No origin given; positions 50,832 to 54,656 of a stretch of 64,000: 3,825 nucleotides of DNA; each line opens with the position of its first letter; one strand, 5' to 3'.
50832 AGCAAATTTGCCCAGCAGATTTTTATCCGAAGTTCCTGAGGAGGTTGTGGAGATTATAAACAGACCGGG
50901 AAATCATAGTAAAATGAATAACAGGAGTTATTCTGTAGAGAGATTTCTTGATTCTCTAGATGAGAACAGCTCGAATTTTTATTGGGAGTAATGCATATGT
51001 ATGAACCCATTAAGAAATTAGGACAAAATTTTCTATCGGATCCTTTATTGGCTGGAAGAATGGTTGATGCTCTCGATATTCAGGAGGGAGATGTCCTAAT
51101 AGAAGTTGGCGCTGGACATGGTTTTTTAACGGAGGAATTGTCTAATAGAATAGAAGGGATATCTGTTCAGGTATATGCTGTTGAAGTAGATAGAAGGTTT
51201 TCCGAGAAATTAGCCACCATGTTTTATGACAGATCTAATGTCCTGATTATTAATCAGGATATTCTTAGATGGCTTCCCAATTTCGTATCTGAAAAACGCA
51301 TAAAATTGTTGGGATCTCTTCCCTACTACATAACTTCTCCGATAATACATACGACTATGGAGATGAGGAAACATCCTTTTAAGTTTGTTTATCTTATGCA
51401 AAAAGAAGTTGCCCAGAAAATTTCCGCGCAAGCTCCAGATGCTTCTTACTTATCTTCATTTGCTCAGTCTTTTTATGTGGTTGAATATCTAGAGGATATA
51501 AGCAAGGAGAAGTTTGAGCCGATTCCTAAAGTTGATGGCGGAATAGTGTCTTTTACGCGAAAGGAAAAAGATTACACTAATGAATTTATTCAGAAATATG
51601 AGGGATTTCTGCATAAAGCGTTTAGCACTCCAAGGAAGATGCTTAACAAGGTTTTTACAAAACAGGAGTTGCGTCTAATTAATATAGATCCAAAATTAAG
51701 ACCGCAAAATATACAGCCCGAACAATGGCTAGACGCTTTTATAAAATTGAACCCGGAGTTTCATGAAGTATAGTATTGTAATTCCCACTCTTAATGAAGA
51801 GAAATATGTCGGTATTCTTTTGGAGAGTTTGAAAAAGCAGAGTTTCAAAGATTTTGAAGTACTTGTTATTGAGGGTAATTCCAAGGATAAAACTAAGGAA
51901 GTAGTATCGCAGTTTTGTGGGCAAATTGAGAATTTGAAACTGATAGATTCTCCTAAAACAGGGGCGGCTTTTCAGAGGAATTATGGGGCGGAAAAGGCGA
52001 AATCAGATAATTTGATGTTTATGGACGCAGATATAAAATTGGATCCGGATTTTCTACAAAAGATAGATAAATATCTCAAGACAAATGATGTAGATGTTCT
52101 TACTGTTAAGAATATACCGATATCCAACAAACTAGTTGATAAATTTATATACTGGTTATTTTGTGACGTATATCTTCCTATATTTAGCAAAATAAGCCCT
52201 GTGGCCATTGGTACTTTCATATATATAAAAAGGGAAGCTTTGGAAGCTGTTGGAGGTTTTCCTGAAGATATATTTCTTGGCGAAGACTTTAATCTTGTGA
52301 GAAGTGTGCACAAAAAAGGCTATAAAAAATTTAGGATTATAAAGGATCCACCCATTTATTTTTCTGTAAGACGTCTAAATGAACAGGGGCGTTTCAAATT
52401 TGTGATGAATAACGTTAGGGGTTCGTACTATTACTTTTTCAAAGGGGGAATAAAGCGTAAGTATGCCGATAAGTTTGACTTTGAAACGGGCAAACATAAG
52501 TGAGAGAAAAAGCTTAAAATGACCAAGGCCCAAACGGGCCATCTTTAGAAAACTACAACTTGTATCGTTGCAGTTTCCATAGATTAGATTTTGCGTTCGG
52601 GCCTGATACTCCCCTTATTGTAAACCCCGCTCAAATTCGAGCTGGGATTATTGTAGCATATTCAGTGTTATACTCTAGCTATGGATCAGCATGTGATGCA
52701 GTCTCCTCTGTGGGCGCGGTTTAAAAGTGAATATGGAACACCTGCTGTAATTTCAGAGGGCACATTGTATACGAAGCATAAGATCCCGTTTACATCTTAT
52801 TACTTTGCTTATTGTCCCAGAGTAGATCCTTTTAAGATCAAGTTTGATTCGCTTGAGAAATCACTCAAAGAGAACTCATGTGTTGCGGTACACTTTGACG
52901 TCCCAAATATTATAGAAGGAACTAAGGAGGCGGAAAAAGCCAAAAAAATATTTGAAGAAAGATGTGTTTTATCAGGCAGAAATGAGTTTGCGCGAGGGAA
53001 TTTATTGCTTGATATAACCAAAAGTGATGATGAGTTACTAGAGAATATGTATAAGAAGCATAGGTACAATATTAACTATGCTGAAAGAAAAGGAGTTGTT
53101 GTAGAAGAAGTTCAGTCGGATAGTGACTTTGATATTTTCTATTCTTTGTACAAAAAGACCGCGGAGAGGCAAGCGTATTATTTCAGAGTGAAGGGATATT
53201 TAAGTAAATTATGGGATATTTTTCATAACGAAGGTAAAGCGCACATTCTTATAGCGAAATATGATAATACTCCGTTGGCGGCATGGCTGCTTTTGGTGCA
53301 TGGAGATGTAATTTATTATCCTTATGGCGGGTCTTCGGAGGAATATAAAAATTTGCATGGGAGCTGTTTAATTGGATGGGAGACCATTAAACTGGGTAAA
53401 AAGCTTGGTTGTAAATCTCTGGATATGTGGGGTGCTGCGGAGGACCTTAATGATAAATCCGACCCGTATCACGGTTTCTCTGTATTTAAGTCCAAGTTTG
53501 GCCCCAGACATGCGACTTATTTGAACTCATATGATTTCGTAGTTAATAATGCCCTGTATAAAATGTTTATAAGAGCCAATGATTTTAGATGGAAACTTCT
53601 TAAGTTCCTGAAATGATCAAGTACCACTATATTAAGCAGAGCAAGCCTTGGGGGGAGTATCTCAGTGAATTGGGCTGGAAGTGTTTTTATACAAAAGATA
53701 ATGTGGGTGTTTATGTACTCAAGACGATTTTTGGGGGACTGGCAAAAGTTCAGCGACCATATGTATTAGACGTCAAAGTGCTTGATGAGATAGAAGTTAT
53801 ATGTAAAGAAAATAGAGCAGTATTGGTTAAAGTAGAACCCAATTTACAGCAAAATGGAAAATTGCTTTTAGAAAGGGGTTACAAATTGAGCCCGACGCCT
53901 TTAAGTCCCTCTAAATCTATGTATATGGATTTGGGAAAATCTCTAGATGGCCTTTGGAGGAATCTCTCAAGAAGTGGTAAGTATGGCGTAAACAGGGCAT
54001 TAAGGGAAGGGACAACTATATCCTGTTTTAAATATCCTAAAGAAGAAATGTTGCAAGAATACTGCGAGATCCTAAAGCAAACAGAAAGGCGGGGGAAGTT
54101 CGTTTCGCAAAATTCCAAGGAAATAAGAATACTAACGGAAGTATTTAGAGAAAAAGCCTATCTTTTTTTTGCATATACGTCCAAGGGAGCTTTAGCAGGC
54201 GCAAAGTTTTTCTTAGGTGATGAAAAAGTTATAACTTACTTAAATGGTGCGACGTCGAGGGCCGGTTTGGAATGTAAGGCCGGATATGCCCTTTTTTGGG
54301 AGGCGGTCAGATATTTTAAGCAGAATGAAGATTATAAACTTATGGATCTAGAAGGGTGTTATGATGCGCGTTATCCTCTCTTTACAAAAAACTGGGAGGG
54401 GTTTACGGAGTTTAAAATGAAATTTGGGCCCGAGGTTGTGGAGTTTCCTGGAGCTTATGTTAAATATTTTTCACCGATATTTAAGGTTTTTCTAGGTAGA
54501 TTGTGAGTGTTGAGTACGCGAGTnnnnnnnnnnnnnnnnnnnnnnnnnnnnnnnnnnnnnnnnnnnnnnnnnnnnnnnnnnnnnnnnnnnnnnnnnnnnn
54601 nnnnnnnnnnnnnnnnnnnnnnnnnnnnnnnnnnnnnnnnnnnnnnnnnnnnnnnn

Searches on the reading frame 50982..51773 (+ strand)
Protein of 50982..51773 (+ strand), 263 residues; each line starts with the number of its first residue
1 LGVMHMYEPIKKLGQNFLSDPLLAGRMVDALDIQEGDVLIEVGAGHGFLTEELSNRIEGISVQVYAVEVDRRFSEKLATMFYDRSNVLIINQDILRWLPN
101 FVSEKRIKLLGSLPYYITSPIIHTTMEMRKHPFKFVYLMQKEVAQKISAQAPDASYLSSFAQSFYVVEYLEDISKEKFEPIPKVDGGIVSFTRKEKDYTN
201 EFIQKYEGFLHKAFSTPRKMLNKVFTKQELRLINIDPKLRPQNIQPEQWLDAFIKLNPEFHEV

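Call 59: search_protein_families(library=pfam, proteins=[window:50982-51773:+], max_evalue=0.00001)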
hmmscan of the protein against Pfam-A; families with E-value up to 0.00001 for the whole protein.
window:50982-51773:+ (263 aa): 1 family
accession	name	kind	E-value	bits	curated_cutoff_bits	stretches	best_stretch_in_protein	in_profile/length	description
PF00398.26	RrnaAD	-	1.4e-45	155.9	24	1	11-256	6-261/263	Ribosomal RNA adenine dimethylase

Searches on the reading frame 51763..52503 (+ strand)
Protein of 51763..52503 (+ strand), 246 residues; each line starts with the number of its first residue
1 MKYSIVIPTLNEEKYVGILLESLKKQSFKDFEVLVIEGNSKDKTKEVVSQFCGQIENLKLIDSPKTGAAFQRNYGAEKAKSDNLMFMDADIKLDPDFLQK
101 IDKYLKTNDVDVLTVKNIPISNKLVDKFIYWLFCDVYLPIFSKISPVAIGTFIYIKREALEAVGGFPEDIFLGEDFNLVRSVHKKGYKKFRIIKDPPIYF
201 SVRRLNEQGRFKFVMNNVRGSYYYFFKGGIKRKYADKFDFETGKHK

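Call 59: search_protein_families(library=pfam, proteins=[window:51763-52503:+], max_evalue=0.00001)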
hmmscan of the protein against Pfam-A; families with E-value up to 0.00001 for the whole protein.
window:51763-52503:+ (246 aa): 5 families
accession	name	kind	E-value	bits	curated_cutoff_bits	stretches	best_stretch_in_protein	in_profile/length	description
PF00535.33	Glycos_transf_2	-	3.5e-28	99.1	23.3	1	4-163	1-167/168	Glycosyl transferase family 2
PF10111.15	Glyco_tranf_2_2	-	1.1e-15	58.3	27.3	1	4-183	1-200/276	Glycosyltransferase like family 2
PF13641.12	Glyco_tranf_2_3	-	1.1e-13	52.2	27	1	3-188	3-200/230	Glycosyltransferase like family 2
PF13506.12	Glyco_transf_21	-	2.3e-08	34.2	21.7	1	75-188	25-143/174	Glycosyl transferase family 21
PF13632.12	Glyco_trans_2_3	-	1.2e-06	28.9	27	1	85-188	3-112/198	Glycosyl transferase family group 2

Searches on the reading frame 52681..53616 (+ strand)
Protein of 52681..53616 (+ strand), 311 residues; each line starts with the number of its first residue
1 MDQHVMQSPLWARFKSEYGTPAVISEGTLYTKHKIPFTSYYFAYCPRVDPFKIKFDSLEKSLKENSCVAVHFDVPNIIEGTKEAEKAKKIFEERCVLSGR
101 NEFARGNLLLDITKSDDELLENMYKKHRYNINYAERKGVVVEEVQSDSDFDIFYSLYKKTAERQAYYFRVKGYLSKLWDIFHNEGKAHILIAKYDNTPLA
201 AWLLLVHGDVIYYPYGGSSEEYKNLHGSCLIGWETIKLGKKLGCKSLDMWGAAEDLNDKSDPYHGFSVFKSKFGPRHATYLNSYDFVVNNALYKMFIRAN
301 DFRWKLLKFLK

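Call 59: search_protein_families(library=pfam, proteins=[window:52681-53616:+], max_evalue=0.00001)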
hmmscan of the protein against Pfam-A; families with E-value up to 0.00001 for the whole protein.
window:52681-53616:+ (311 aa): 2 families
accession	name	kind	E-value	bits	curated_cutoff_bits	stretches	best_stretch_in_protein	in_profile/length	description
PF02388.22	FemAB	-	4.7e-30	105.2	24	2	190-296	298-401/406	FemAB family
PF13480.13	Acetyltransf_6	-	3.2e-15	57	22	1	125-255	1-140/143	Acetyltransferase (GNAT) domain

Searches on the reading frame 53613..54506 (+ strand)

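Call 59: search_protein_families(library=pfam, proteins=[window:53613-54506:+], max_evalue=0.00001)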
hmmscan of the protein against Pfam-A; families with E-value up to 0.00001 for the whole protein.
window:53613-54506:+ (297 aa): 1 family
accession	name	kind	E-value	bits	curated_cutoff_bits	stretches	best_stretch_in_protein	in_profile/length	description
PF02388.22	FemAB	-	4.5e-12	46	24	0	109-189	161-238/406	FemAB family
